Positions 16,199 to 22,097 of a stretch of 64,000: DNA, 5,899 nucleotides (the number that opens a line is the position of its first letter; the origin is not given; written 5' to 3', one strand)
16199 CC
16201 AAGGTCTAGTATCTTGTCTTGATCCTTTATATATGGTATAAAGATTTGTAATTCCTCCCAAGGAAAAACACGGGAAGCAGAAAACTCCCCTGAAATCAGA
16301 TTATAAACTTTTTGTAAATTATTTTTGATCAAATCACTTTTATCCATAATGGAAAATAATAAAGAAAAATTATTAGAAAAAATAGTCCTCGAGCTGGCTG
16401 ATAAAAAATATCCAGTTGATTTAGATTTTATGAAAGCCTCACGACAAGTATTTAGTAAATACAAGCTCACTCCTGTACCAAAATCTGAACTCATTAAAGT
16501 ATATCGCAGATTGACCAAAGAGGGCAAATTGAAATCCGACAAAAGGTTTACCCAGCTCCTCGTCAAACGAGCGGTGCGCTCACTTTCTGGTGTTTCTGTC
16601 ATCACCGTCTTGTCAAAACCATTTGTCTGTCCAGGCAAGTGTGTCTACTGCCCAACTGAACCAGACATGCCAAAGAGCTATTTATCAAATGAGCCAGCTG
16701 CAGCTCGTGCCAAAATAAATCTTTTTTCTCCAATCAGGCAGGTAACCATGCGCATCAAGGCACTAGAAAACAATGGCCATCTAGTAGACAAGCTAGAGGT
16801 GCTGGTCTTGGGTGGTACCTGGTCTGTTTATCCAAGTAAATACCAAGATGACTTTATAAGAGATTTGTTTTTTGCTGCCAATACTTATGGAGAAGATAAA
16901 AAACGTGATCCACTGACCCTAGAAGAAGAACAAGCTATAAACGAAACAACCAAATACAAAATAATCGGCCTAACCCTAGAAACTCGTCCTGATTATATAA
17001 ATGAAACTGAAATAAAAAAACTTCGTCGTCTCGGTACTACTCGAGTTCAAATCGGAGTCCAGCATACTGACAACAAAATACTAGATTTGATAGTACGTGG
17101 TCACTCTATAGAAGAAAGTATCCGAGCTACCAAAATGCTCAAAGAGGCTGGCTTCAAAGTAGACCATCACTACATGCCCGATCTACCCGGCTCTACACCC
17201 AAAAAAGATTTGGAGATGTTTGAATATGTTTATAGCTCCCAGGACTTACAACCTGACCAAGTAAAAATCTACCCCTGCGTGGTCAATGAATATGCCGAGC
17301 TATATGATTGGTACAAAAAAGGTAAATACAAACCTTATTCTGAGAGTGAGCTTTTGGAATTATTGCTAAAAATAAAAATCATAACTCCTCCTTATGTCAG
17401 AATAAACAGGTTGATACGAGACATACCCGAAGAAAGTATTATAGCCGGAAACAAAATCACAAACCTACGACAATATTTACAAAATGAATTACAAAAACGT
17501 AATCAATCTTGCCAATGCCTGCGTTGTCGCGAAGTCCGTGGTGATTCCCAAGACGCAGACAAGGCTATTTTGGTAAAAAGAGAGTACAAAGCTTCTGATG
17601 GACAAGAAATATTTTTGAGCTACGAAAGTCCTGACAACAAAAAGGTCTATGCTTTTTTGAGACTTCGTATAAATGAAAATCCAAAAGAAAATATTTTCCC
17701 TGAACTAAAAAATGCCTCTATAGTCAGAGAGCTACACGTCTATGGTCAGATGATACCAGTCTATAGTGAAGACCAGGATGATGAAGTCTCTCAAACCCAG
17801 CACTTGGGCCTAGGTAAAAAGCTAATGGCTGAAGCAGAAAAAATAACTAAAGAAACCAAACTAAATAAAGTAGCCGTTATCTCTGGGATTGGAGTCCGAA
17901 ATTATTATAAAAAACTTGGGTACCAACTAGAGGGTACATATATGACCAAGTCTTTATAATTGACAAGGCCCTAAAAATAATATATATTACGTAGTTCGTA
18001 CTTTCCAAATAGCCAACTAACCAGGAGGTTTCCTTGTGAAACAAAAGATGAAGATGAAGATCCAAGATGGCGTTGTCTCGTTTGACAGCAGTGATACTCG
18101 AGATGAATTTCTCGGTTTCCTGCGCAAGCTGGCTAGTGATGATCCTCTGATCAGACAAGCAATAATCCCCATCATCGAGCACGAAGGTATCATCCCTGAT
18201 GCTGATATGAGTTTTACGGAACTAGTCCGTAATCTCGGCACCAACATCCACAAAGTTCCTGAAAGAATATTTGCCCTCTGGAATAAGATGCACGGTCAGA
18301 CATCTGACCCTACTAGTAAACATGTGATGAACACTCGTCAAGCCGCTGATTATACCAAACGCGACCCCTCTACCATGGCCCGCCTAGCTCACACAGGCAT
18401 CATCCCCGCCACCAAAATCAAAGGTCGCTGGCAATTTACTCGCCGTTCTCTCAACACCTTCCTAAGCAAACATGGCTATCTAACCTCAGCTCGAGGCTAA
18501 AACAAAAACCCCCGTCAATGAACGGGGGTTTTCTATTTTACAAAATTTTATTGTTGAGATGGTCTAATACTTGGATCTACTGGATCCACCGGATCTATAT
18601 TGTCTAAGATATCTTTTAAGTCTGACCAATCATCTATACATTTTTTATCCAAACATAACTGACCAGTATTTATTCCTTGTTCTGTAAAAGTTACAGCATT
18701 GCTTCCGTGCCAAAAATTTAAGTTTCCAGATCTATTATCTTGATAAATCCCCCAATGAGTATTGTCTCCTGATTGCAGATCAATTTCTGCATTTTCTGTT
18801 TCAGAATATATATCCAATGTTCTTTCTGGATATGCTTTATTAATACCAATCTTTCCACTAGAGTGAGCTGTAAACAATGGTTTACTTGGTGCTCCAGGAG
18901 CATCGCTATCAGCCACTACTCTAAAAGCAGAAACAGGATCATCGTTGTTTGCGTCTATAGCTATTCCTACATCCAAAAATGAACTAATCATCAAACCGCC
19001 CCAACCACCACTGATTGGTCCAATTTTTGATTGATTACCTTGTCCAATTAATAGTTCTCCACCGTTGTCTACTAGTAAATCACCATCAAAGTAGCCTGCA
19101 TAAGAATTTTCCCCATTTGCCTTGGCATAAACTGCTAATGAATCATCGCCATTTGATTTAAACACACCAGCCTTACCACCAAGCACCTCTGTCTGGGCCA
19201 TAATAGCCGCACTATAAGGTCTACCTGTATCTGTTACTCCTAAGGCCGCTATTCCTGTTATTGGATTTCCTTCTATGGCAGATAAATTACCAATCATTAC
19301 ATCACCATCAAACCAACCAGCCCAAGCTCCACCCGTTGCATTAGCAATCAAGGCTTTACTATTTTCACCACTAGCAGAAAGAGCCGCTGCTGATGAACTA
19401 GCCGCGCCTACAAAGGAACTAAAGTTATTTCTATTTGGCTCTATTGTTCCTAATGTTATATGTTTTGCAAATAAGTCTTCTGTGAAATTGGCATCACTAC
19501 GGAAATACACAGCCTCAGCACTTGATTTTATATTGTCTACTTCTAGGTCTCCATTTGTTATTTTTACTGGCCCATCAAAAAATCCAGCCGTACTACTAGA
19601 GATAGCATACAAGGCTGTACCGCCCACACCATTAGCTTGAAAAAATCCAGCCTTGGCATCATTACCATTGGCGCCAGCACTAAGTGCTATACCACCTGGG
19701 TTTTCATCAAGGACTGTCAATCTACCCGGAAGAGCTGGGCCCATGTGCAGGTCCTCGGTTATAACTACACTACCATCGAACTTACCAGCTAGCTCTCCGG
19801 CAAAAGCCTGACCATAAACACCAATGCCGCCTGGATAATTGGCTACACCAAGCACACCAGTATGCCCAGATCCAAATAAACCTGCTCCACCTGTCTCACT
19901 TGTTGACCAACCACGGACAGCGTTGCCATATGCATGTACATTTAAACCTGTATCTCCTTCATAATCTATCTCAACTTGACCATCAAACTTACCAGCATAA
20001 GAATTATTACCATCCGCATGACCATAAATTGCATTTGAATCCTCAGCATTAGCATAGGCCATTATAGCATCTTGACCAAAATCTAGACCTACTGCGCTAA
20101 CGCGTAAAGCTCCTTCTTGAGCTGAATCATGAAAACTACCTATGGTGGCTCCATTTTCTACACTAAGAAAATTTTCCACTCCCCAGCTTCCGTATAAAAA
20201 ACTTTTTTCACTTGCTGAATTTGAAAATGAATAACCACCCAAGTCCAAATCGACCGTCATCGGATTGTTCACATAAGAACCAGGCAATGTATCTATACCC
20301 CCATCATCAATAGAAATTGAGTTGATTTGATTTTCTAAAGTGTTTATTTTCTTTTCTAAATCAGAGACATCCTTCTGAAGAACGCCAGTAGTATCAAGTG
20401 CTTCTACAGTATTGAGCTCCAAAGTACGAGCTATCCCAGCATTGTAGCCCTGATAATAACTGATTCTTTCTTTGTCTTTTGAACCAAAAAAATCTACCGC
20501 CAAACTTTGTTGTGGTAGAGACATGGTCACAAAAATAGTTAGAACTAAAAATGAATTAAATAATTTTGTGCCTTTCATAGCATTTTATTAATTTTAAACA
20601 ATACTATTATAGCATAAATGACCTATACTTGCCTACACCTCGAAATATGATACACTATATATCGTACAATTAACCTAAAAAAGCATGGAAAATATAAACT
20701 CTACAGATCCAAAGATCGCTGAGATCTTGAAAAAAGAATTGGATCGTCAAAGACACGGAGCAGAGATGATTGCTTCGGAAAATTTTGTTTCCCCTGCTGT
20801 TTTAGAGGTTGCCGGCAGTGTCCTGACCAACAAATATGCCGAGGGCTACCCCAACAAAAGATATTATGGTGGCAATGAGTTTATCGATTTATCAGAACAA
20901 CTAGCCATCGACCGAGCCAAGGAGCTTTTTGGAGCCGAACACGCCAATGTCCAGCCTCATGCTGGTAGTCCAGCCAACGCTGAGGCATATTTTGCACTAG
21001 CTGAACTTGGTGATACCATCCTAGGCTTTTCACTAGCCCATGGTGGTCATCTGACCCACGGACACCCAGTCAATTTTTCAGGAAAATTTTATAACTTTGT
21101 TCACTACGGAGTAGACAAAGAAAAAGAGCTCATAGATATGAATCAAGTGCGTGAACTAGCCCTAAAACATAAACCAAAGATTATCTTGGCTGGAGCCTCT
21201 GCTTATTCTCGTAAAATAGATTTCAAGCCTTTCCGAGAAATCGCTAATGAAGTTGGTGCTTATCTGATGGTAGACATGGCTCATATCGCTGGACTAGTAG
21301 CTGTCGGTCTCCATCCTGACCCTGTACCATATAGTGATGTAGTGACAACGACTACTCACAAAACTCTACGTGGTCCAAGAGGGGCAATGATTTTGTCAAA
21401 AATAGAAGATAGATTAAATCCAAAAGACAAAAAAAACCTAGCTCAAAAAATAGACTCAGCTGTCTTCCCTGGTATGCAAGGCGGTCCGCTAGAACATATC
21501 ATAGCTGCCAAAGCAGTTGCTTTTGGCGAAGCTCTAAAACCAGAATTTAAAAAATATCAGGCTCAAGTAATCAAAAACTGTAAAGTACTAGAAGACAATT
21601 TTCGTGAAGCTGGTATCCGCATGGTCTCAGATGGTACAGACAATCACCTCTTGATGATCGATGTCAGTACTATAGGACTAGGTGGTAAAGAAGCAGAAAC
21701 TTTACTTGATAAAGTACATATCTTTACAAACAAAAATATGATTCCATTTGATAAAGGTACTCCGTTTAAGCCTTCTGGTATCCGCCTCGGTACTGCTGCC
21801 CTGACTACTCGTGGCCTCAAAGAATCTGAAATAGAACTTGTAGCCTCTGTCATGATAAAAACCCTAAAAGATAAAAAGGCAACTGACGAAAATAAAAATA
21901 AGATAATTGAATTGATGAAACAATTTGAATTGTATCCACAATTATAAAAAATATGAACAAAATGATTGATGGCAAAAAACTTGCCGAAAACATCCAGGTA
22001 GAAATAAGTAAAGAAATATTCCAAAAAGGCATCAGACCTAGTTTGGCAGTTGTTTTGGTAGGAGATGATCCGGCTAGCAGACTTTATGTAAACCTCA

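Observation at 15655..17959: Divergent Elp3 / Trm9-like methyltransferase pair: a candidate complete mcm5U34 tRNA-modification module in a bacterium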

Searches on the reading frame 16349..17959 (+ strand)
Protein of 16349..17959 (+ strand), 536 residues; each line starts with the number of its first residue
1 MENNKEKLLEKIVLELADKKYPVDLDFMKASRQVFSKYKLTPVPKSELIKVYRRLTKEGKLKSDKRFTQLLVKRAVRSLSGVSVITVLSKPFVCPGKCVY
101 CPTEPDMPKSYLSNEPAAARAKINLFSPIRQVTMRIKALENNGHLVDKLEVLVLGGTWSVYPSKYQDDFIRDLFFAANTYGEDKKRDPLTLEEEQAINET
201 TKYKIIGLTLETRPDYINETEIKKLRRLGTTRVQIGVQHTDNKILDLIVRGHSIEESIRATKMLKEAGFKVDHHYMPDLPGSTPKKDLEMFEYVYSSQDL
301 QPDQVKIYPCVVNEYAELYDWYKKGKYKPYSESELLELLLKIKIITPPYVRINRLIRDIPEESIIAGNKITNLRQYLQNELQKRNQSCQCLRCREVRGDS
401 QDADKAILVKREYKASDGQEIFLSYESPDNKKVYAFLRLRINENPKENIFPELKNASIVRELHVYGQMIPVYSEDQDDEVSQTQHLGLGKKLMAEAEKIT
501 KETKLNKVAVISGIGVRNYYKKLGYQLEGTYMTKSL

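Call 3: search_protein_families(library=pfam, proteins=[window:16349-17959:+], max_evalue=0.01)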
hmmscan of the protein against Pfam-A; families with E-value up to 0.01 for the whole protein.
window:16349-17959:+ (536 aa): 3 families
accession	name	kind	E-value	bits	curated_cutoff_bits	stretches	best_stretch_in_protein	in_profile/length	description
PF16199.10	Radical_SAM_C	-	1.2e-22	80.2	31.9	1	302-382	1-84/85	Radical_SAM C-terminal domain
PF04055.27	Radical_SAM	-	4.2e-16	60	29.5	1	93-286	6-158/166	Radical SAM superfamily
PF13673.13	Acetyltransf_10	-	0.0026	18.2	23.6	1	482-526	62-108/128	Acetyltransferase (GNAT) domain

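Call 4: search_protein_families(library=ncbifam, proteins=[window:16349-17959:+], max_evalue=0.01)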
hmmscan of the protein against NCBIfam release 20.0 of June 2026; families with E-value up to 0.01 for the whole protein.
window:16349-17959:+ (536 aa): 24 families
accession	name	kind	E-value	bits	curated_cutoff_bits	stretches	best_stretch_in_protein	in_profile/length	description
TIGR01211.1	ELP3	subfamily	6.3e-161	536.4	350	1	27-536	17-522/522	tRNA uridine(34) 5-carboxymethylaminomethyl modification radical SAM/GNAT enzyme Elp3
TIGR01212.1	TIGR01212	equivalog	7.3e-23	81.1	180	1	202-384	106-292/302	tRNA modification radical SAM protein MnmL/YtqA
TIGR03994.1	rSAM_HemZ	equivalog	6.6e-11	42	321.4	1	207-324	174-290/401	coproporphyrinogen dehydrogenase HemZ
NF004567.0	PRK05904.1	equivalog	1e-08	34.8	355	1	207-295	91-180/353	coproporphyrinogen III oxidase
TIGR00539.1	hemN_rel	equivalog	1.4e-08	34.2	205.4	1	206-328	87-204/361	radical SAM family heme chaperone HemW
TIGR04013.1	B12_SAM_MJ_1487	hypoth_equivalog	1.5e-08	33.9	251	1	211-291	246-327/382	TIGR04013 family B12-binding domain/radical SAM domain-containing protein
NF006060.0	PRK08207.1-3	equivalog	1.8e-08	33.6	653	1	209-338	244-373/477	coproporphyrinogen III oxidase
TIGR01210.1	TIGR01210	equivalog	1e-07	31.5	212.15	1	205-332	103-232/313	archaeosine biosynthesis radical SAM protein RaSEA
NF006067.1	PRK08208.1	equivalog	2.4e-07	30.1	380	1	203-320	122-237/427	STM4012 family radical SAM protein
NF005133.0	PRK06582.1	equivalog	6.9e-06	25.3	597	1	167-327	60-216/390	coproporphyrinogen III oxidase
NF006061.0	PRK08207.1-4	equivalog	7.5e-06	25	702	1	206-330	265-386/501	coproporphyrinogen III oxidase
NF006066.0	PRK08207.2-5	equivalog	1e-05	24.4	1117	1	212-308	288-382/518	coproporphyrinogen III oxidase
TIGR00538.1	hemN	equivalog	1.2e-05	24.3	324.95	1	206-308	138-238/454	oxygen-independent coproporphyrinogen III oxidase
TIGR02026.1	BchE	equivalog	1.6e-05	24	481.35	1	207-323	273-388/497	magnesium-protoporphyrin IX monomethyl ester anaerobic oxidative cyclase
TIGR03975.1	rSAM_ocin_1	subfamily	2.7e-05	22.9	281.85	1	217-303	350-436/606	RiPP maturation radical SAM C-methyltransferase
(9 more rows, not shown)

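Call 6: search_solved_structures(query=window:16349-17959:+, max_evalue=0.001, show_alignments=1)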
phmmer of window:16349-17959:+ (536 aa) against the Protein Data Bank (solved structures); distinct sequences matched with E-value up to 0.001: 9.
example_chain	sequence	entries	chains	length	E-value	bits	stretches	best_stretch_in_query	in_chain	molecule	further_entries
6iaz_A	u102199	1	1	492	2.1e-117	396.3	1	64-536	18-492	Histone acetyltransferase, ELP3 family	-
6iad_A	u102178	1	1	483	2.2e-117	396.2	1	66-536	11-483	Histone acetyltransferase, ELP3 family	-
6ia8_A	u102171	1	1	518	2.4e-117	396.1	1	64-536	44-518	Histone acetyltransferase, ELP3 family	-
5l7j_A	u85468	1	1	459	3.5e-109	369.2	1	73-535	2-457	ELP3 family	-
5l7l_A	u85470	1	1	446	4.6e-101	342.4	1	73-535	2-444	ELP3 family, ELP3 family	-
6ia6_A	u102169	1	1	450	4.7e-101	342.4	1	71-535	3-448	ELP3 family, ELP3 family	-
8ptx_C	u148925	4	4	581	1.5e-92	314.3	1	23-536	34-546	Elongator complex protein 3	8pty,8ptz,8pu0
6qk7_C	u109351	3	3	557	6.3e-92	312.2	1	67-535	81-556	Elongator complex protein 3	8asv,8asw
8avg_C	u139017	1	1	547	1.9e-91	310.7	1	29-536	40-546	Elongator complex protein 3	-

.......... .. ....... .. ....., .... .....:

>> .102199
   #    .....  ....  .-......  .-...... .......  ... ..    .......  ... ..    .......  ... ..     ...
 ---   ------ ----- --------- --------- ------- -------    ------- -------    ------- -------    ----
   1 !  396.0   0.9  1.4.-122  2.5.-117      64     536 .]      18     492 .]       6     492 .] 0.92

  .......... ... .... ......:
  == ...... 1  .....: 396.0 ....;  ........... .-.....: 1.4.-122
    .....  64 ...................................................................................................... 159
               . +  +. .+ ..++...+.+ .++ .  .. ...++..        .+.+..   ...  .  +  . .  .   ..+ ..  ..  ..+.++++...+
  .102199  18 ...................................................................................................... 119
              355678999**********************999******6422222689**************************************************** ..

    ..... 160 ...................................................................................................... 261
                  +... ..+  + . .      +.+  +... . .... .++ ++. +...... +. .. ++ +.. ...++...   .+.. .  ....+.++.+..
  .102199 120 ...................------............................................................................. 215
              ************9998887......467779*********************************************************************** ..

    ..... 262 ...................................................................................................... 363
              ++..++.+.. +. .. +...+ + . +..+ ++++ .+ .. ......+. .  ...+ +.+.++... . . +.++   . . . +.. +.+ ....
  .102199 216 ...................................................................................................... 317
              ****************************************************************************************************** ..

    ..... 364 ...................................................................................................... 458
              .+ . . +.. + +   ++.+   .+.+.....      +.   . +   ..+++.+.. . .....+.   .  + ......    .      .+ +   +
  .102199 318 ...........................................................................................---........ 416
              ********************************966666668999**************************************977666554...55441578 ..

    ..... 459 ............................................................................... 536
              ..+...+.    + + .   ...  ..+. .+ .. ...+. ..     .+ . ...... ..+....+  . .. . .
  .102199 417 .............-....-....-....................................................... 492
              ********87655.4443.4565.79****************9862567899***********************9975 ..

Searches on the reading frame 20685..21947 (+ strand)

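Call 41: search_protein_families(library=pfam, proteins=[window:20685-21947:+], max_evalue=0.001)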
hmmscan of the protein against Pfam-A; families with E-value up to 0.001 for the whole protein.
window:20685-21947:+ (420 aa): 2 families
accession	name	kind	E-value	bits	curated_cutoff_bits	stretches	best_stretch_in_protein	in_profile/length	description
PF00464.25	SHMT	-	1.4e-168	561.1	27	1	5-389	2-398/399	Serine hydroxymethyltransferase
PF00155.27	Aminotran_1_2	-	0.00019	21.2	19.7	1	68-377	46-353/361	Aminotransferase class I and II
